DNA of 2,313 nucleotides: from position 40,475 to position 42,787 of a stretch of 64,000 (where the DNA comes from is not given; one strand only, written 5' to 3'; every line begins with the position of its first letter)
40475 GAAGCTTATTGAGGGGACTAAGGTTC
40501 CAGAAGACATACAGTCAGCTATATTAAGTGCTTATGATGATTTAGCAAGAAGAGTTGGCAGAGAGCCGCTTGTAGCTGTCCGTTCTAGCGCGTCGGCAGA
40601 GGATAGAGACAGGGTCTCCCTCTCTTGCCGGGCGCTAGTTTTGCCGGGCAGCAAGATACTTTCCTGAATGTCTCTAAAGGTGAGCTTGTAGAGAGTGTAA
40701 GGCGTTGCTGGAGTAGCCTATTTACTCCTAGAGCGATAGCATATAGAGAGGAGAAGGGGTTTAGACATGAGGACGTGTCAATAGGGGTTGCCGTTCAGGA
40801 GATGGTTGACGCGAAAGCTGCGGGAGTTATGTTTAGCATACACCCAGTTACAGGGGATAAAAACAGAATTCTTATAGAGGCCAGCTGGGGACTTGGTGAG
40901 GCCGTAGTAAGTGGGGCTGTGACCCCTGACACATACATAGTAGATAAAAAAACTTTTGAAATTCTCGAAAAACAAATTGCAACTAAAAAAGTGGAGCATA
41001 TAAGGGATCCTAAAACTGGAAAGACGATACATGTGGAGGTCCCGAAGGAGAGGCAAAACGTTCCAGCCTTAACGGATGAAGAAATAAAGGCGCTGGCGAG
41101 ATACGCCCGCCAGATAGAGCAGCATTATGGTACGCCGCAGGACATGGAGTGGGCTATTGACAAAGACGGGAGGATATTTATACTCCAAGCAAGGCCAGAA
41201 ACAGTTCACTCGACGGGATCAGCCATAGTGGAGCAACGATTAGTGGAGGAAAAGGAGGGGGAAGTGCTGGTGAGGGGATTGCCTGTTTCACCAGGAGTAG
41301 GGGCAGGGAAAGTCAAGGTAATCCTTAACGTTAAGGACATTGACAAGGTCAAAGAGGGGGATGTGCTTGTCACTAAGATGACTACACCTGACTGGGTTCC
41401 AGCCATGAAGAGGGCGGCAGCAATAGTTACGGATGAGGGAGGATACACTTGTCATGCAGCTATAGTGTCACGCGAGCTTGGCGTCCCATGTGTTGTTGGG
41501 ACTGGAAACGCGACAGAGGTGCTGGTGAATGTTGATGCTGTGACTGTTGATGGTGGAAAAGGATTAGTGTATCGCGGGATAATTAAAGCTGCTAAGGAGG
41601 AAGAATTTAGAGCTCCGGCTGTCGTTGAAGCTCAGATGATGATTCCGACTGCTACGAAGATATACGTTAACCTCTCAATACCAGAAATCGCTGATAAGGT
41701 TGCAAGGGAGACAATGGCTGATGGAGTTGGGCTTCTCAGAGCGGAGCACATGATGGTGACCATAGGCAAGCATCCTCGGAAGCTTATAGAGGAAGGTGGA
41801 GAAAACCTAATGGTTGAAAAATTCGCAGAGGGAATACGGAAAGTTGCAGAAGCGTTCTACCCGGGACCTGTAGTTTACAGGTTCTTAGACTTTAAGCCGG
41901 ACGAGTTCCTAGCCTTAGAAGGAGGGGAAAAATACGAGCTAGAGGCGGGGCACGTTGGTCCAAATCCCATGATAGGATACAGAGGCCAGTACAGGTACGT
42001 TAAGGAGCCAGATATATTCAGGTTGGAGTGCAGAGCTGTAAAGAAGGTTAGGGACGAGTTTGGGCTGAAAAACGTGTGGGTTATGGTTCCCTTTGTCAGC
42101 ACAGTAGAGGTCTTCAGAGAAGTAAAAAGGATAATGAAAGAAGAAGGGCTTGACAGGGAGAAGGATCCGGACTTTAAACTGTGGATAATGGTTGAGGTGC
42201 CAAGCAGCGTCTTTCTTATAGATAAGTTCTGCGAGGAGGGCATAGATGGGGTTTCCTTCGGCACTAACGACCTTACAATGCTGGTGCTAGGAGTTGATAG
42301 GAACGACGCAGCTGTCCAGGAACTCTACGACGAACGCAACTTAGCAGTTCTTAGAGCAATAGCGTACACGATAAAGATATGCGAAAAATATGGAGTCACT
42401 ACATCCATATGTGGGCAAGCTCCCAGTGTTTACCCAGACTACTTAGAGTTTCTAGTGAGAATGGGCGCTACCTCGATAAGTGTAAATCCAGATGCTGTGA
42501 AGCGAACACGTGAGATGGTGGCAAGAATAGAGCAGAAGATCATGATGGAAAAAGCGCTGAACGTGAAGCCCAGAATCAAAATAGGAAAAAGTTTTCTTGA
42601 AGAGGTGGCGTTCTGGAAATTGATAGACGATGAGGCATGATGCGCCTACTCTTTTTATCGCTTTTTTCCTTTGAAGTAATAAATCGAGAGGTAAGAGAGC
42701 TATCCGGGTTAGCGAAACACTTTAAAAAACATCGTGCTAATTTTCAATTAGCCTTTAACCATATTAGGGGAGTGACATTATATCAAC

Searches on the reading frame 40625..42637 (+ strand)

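Call 40: search_protein_families(library=ncbifam, proteins=[window:40625-42637:+], max_evalue=1e-10)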
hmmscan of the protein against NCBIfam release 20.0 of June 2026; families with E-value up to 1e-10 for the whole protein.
window:40625-42637:+ (671 aa): 25 families
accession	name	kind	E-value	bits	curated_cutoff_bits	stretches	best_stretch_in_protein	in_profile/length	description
NF005057.0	PRK06464.1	equivalog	5.3e-258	858.2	598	1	1-643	132-796/798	phosphoenolpyruvate synthase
TIGR01418.1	PEP_synth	equivalog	3.1e-251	836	739.75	1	1-637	126-784/784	pyruvate, water dikinase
NF004878.0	PRK06241.1-3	subfamily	2.5e-87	293.9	945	2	2-193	124-312/891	phosphoenolpyruvate synthase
NF004877.0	PRK06241.1-2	subfamily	2.4e-82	277.6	866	2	1-193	124-313/869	phosphoenolpyruvate synthase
NF041857.1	RIF_Ptrans_rph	equivalog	9.1e-82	275.7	999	2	1-193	122-311/864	rifamycin-inactivating phosphotransferase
NF052631.1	prodigiosin_PigC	equivalog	1.7e-78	264.5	1300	2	4-200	108-305/883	prodigiosin ligase PigC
NF004879.0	PRK06241.1-4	equivalog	6.2e-77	259.5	976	2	1-193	124-313/868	phosphoenolpyruvate synthase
NF004881.0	PRK06241.2-2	equivalog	6.8e-76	256.2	883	2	5-196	124-313/898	phosphoenolpyruvate synthase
NF052632.1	undecylprod_RedH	equivalog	2.2e-75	254.2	1350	2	4-200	109-301/880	undecylprodigiosin ligase RedH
NF000283.1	RPH_KJ151292.1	equivalog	2.7e-63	214.4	1700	2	1-194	125-315/865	rifamycin-inactivating phosphotransferase Rph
NF004880.0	PRK06241.2-1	equivalog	1.1e-62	212.2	972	2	1-193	118-281/837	phosphoenolpyruvate synthase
NF004883.0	PRK06241.2-4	equivalog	1.2e-57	195.8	1063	2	3-195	138-330/928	phosphoenolpyruvate synthase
TIGR01828.1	pyru_phos_dikin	equivalog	4.3e-47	160.6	843.45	2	203-379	375-563/865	pyruvate, phosphate dikinase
TIGR01417.1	PTS_I_fam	equivalog_domain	4.1e-45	154.3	341.7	1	235-647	144-554/565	phosphoenolpyruvate--protein phosphotransferase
NF004882.0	PRK06241.2-3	equivalog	5.4e-43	147.2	850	2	211-315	713-816/827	phosphoenolpyruvate synthase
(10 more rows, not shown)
